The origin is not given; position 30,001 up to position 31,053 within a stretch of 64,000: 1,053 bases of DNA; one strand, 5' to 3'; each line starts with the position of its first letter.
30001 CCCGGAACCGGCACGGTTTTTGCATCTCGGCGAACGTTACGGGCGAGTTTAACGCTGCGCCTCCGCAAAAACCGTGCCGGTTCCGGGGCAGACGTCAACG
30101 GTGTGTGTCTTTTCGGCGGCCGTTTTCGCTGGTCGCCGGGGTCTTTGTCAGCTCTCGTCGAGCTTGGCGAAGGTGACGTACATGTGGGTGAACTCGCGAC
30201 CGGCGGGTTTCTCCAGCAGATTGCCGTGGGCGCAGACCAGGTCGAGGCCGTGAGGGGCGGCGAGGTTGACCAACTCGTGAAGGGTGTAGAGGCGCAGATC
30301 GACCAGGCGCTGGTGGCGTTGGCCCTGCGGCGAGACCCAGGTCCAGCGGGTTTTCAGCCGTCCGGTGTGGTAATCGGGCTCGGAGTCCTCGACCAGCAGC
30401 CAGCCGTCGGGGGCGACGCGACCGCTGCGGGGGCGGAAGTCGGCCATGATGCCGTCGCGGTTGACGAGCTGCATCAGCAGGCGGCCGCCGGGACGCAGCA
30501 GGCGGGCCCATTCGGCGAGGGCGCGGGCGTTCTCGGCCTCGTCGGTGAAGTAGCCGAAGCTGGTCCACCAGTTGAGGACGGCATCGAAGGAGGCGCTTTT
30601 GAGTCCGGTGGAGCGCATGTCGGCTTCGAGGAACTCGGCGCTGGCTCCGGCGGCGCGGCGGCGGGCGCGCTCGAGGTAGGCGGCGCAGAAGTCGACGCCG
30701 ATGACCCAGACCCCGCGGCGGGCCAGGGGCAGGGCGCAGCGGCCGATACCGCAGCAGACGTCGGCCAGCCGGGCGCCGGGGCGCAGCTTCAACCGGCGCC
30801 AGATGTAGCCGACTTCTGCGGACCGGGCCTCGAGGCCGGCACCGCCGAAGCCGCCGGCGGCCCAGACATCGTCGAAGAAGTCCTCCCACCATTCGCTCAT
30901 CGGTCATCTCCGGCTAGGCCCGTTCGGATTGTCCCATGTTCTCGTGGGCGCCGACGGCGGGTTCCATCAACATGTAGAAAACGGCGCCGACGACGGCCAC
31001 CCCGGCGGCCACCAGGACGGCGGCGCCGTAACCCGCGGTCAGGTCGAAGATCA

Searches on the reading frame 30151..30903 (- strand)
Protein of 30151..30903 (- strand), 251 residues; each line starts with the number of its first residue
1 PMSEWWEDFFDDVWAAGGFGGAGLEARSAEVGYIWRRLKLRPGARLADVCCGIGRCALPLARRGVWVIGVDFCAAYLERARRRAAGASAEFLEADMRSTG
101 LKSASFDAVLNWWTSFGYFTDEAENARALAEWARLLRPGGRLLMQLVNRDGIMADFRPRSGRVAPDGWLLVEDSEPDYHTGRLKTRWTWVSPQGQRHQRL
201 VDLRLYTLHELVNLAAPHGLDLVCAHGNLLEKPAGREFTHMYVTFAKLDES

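Call 28: search_protein_families(library=pfam, proteins=[window:30151-30903:-], max_evalue=0.00001)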
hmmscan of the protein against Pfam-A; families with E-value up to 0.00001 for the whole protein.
window:30151-30903:- (251 aa): 6 families
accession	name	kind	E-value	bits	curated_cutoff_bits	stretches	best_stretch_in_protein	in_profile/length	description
PF13649.12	Methyltransf_25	-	3.7e-20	72.9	27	1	48-140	3-97/97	Methyltransferase domain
PF08241.18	Methyltransf_11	-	6e-17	62.5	21.2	1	48-143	2-94/95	Methyltransferase domain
PF13489.12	Methyltransf_23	-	9e-12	45.5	27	0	39-150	19-122/164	Methyltransferase domain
PF13847.12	Methyltransf_31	-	5.1e-10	39.7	27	1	42-148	3-113/145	Methyltransferase domain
PF08242.18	Methyltransf_12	-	1.6e-07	32.4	30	1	48-142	2-98/98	Methyltransferase domain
PF01209.24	Ubie_methyltran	-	4.3e-06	26.7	20.1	1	37-144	42-151/233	ubiE/COQ5 methyltransferase family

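Call 62: find_homologous_proteins(query=window:30151-30903:-, max_evalue=1e-40)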
Query window:30151-30903:- (251 aa): 15 proteins with E <= 1e-40 among 8000 candidates.
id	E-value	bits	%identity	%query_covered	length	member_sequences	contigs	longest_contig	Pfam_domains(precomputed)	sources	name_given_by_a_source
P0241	3.2e-169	579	100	100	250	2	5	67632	PF13847.13,PF13489.13,PF13649.13,PF01209.25,PF08241.19,PF08242.19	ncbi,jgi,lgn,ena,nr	ncbi:MAG: methyltransferase domain-containing protein [Candidatus Coatesbacteria bacterium]|nr:methy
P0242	5.9e-159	545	94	100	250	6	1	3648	PF13847.13,PF13489.13,PF13649.13,PF01209.25,PF08241.19,PF08242.19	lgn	-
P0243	2.1e-106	373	66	97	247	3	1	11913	PF13847.13,PF13489.13,PF13649.13,PF08241.19,PF08242.19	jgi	-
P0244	9.5e-105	368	65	98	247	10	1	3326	PF13847.13,PF13489.13,PF13649.13,PF01209.25,PF08241.19,PF08242.19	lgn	-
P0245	1.7e-103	363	66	97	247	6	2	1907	PF13847.13,PF13489.13,PF13649.13,PF08241.19,PF08242.19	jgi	-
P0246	1.7e-103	363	64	98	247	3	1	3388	PF13847.13,PF13489.13,PF13649.13,PF08241.19,PF08242.19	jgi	-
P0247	8.6e-102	358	65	97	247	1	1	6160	PF13847.13,PF13489.13,PF13649.13,PF08241.19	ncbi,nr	ncbi:MAG: methyltransferase domain-containing protein [bacterium]|nr:methyltransferase domain-contai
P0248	1.1e-101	357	64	97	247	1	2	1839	PF13847.13,PF13489.13,PF02353.27,PF13649.13,PF08241.19,PF08242.19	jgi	jgi:SAM-dependent methyltransferase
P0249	1.7e-100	354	62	98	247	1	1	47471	PF13847.13,PF13489.13,PF13649.13,PF08241.19,PF08242.19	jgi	jgi:SAM-dependent methyltransferase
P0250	8.8e-99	348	63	98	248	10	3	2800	PF13847.13,PF13489.13,PF02353.27,PF13649.13,PF08241.19,PF08242.19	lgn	-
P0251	2.2e-95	337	60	98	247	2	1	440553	PF13847.13,PF13489.13,PF02353.27,PF13649.13,PF08241.19,PF08242.19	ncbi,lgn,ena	-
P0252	4.8e-95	336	60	98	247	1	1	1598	PF13847.13,PF13489.13,PF02353.27,PF13649.13,PF08241.19,PF08242.19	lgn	-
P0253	2.8e-82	294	53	97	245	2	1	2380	PF13847.13,PF13489.13,PF02353.27,PF13649.13,PF01209.25,PF08241.19,PF08242.19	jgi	jgi:SAM-dependent methyltransferase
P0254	1.4e-42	164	41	98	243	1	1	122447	PF13847.13,PF13489.13,PF03848.21,PF13649.13,PF01209.25,PF08241.19,PF08242.19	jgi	jgi:SAM-dependent methyltransferase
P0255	1.2e-41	161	37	94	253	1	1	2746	PF13847.13,PF13489.13,PF02353.27,PF05175.21,PF13649.13,PF01209.25,PF08241.19,PF08242.19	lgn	-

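Call 63: find_encoding_contigs(protein=P0241, flank=10000, max_places=10)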
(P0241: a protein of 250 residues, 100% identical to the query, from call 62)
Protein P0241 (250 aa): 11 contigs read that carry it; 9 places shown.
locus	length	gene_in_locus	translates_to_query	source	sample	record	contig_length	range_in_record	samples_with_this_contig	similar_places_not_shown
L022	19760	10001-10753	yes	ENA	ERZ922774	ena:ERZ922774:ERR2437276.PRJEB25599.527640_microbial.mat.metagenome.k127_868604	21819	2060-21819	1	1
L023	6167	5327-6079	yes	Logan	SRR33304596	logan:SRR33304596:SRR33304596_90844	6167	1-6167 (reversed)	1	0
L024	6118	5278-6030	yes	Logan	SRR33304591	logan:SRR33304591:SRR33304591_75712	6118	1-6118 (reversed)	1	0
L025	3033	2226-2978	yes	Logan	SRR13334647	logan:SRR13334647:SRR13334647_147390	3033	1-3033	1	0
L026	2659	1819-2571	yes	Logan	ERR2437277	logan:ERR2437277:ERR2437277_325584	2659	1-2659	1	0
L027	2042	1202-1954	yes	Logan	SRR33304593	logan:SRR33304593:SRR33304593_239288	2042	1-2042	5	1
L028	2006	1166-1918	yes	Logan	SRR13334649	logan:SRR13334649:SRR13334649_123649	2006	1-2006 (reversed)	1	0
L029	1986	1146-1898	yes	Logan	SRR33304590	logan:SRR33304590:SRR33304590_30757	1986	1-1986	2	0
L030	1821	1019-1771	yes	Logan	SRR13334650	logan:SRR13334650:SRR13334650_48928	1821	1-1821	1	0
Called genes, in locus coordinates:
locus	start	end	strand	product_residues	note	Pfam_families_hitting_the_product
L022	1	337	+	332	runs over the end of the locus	PF05343:Peptidase_M42, PF01546:Peptidase_M20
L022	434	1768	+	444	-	PF12832:MFS_1_like, PF00083:Sugar_tr (weak), PF05977:MFS_3, PF07690:MFS_1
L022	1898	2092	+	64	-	PF00830:Ribosomal_L28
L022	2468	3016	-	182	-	PF00210:Ferritin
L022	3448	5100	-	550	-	PF17391:Urocanase_N, PF01175:Urocanase, PF17392:Urocanase_C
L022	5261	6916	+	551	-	-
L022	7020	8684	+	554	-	-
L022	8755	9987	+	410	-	PF07690:MFS_1, PF06779:MFS_4, PF07690:MFS_1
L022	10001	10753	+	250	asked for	PF01209:Ubie_methyltran (weak), PF13489:Methyltransf_23 (weak), PF13847:Methyltransf_31, PF08241:Methyltransf_11, PF08242:Methyltransf_12 (weak), PF13649:Methyltransf_25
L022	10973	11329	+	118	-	PF00903:Glyoxalase (weak)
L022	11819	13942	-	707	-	PF08487:VIT, PF13757:VIT_2 (faint), PF05762:VWA_CoxE (weak), PF00092:VWA, PF13519:VWA_2, PF13768:VWA_3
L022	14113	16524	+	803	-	PF25852:DUF6242_C (faint), PF14870:PSII_BNR (faint), PF15902:Sortilin-Vps10 (weak), PF04389:Peptidase_M28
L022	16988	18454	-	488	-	PF00245:Alk_phosphatase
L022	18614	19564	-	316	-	-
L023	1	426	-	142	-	?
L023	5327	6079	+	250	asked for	PF01209:Ubie_methyltran (weak), PF13489:Methyltransf_23 (weak), PF13847:Methyltransf_31, PF08241:Methyltransf_11, PF08242:Methyltransf_12 (weak), PF13649:Methyltransf_25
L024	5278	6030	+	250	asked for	PF01209:Ubie_methyltran (weak), PF13489:Methyltransf_23 (weak), PF13847:Methyltransf_31, PF08241:Methyltransf_11, PF08242:Methyltransf_12 (weak), PF13649:Methyltransf_25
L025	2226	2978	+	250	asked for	PF01209:Ubie_methyltran (weak), PF13489:Methyltransf_23 (weak), PF13847:Methyltransf_31, PF08241:Methyltransf_11, PF08242:Methyltransf_12 (weak), PF13649:Methyltransf_25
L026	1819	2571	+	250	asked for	PF01209:Ubie_methyltran (weak), PF13489:Methyltransf_23 (weak), PF13847:Methyltransf_31, PF08241:Methyltransf_11, PF08242:Methyltransf_12 (weak), PF13649:Methyltransf_25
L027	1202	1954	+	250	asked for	PF01209:Ubie_methyltran (weak), PF13489:Methyltransf_23 (weak), PF13847:Methyltransf_31, PF08241:Methyltransf_11, PF08242:Methyltransf_12 (weak), PF13649:Methyltransf_25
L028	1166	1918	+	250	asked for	PF01209:Ubie_methyltran (weak), PF13489:Methyltransf_23 (weak), PF13847:Methyltransf_31, PF08241:Methyltransf_11, PF08242:Methyltransf_12 (weak), PF13649:Methyltransf_25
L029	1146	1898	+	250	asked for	PF01209:Ubie_methyltran (weak), PF13489:Methyltransf_23 (weak), PF13847:Methyltransf_31, PF08241:Methyltransf_11, PF08242:Methyltransf_12 (weak), PF13649:Methyltransf_25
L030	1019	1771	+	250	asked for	PF01209:Ubie_methyltran (weak), PF13489:Methyltransf_23 (weak), PF13847:Methyltransf_31, PF08241:Methyltransf_11, PF08242:Methyltransf_12 (weak), PF13649:Methyltransf_25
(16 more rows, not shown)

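Call 64: find_encoding_contigs(protein=P0242, flank=10000, max_places=5)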
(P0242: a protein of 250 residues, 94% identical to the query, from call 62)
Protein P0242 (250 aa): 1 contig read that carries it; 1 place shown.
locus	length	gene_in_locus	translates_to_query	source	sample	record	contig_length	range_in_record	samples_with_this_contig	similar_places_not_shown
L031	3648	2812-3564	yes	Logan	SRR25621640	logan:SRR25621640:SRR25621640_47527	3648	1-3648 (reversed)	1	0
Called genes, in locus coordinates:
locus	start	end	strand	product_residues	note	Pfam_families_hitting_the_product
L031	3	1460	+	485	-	?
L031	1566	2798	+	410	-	PF07690:MFS_1, PF06779:MFS_4, PF07690:MFS_1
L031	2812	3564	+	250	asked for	PF13489:Methyltransf_23 (weak), PF01209:Ubie_methyltran (weak), PF13847:Methyltransf_31, PF08241:Methyltransf_11, PF08242:Methyltransf_12 (weak), PF13649:Methyltransf_25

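Call 67: find_encoding_contigs(protein=P0251, flank=10000, max_places=2)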
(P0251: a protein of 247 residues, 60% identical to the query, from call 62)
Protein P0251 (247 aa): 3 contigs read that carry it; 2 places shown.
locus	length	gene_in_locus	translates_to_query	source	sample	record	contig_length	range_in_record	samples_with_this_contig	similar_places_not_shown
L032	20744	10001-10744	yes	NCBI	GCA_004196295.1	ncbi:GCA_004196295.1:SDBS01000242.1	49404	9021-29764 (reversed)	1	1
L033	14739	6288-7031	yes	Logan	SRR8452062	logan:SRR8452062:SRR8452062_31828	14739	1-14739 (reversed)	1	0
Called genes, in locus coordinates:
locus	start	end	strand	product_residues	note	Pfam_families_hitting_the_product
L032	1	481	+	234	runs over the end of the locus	PF04298:Zn_peptidase_2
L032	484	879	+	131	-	-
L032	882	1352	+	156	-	-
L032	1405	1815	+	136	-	PF02580:Tyr_Deacylase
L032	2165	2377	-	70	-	-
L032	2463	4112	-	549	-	PF17391:Urocanase_N, PF01175:Urocanase, PF17392:Urocanase_C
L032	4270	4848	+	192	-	-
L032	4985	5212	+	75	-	-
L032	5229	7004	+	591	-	-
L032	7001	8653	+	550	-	-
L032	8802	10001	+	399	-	PF07690:MFS_1, PF06779:MFS_4, PF07690:MFS_1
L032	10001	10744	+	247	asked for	PF02353:CMAS (weak), PF13489:Methyltransf_23, PF08241:Methyltransf_11, PF08242:Methyltransf_12 (weak), PF13649:Methyltransf_25, PF13847:Methyltransf_31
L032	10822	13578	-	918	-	PF00082:Peptidase_S8, PF20773:InhA-like_MAM (faint), PF13860:FlgD_ig (weak), PF18962:Por_Secre_tail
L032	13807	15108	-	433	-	PF11638:DnaA_N, PF00308:Bac_DnaA, PF01695:IstB_IS21 (weak), PF08299:Bac_DnaA_C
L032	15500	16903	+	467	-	PF04413:Glycos_transf_N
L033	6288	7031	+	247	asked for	PF02353:CMAS (weak), PF13489:Methyltransf_23, PF08241:Methyltransf_11, PF08242:Methyltransf_12 (weak), PF13649:Methyltransf_25, PF13847:Methyltransf_31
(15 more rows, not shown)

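Call 68: find_encoding_contigs(protein=P0249, flank=10000, max_places=2)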
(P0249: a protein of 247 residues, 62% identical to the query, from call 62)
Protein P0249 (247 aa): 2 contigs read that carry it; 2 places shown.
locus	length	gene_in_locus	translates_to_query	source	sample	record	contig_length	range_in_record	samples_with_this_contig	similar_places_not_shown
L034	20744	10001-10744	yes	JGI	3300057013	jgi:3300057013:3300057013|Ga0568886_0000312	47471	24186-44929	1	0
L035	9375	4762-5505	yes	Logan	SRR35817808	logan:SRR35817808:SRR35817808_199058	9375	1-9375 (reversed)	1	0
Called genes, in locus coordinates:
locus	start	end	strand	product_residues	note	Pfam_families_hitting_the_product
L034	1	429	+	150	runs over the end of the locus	PF02580:Tyr_Deacylase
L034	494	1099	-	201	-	-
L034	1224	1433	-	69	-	-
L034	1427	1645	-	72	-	-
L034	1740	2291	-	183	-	PF00210:Ferritin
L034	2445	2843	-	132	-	PF01880:Desulfoferrodox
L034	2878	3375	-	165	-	PF00210:Ferritin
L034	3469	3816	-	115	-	-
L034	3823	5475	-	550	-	PF17391:Urocanase_N, PF01175:Urocanase, PF17392:Urocanase_C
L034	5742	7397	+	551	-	-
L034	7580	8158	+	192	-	-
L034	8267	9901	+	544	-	-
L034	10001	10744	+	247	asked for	PF13489:Methyltransf_23, PF08241:Methyltransf_11, PF08242:Methyltransf_12 (weak), PF13649:Methyltransf_25, PF13847:Methyltransf_31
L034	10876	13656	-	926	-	PF00082:Peptidase_S8, PF20773:InhA-like_MAM, PF13860:FlgD_ig, PF18962:Por_Secre_tail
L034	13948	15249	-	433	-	PF11638:DnaA_N, PF00308:Bac_DnaA, PF01695:IstB_IS21 (weak), PF08299:Bac_DnaA_C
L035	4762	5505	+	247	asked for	PF13489:Methyltransf_23, PF08241:Methyltransf_11, PF08242:Methyltransf_12 (weak), PF13649:Methyltransf_25, PF13847:Methyltransf_31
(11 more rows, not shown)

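Call 69: find_encoding_contigs(protein=P0243, flank=10000, max_places=2)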
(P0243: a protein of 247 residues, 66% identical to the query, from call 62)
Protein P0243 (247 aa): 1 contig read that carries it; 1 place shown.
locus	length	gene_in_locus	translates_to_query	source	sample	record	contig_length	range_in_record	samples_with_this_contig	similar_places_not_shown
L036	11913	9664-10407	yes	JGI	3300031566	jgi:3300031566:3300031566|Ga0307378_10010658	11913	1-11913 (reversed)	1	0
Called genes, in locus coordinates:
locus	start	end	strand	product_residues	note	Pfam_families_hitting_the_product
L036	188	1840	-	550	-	PF17391:Urocanase_N, PF01175:Urocanase, PF17392:Urocanase_C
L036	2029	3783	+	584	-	-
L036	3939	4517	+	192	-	-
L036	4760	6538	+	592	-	-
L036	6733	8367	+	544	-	-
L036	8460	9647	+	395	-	PF07690:MFS_1, PF06779:MFS_4, PF07690:MFS_1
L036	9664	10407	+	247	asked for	PF13489:Methyltransf_23, PF08241:Methyltransf_11, PF08242:Methyltransf_12 (weak), PF13649:Methyltransf_25, PF13847:Methyltransf_31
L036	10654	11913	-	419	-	?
